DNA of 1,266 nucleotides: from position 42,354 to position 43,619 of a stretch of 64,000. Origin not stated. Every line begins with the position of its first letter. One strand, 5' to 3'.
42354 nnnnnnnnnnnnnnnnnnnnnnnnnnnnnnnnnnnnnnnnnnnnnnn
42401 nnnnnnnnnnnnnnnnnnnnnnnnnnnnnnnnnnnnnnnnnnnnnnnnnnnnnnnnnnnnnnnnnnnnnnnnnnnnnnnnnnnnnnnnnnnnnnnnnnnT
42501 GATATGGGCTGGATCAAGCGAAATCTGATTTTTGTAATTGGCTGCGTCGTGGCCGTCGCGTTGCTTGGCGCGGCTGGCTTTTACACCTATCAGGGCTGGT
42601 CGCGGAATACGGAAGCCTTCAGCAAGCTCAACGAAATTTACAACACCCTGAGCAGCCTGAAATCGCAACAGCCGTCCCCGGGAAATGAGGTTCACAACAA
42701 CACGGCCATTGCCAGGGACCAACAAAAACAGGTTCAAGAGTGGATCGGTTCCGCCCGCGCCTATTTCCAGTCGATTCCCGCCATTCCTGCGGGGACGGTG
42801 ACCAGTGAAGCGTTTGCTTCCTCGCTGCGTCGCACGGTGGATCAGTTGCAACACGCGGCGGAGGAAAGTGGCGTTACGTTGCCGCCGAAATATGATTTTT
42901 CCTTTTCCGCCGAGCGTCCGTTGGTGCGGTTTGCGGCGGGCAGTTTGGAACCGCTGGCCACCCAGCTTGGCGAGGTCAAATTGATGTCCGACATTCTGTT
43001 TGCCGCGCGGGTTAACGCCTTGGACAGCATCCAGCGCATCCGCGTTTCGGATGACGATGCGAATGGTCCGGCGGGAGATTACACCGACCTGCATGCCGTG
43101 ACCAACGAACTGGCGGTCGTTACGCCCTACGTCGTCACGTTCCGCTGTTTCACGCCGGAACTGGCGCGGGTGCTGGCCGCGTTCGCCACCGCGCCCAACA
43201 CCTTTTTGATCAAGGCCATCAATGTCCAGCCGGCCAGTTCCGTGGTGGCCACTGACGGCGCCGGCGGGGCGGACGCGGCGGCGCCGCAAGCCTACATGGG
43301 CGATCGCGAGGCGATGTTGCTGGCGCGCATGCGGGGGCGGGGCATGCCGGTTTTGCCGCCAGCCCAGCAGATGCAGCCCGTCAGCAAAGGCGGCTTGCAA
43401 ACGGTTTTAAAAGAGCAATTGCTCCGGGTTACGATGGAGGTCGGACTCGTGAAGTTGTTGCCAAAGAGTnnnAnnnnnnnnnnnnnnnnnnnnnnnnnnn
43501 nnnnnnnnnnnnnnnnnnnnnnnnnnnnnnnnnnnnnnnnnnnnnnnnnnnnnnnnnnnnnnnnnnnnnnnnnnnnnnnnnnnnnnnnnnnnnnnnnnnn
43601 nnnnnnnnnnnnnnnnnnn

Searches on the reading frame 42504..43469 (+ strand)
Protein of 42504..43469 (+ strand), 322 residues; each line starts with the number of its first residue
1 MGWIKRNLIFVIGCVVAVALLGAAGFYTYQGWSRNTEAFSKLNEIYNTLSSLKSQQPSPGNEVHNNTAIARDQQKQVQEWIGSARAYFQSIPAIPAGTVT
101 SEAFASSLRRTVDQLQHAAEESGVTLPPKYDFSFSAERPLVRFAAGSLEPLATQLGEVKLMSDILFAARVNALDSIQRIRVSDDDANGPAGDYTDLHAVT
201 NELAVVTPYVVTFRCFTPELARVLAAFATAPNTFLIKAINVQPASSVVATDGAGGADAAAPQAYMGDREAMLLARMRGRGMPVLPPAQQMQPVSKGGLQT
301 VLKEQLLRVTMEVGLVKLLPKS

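Call 3: search_protein_families(library=pfam, proteins=[window:42504-43469:+], max_evalue=0.1)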
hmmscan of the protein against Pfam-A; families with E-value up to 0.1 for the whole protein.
window:42504-43469:+ (322 aa): 0 families

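Call 62: search_protein_families(library=ncbifam, proteins=[window:42504-43469:+], max_evalue=0.001)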
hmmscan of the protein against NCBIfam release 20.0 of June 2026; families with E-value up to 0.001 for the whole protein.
window:42504-43469:+ (322 aa): 1 family
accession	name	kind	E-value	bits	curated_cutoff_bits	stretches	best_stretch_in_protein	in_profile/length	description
NF038287.2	Amuc_1100_fam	equivalog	3.8e-18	66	180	1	1-320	1-325/326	Amuc_1100 family pilus-like protein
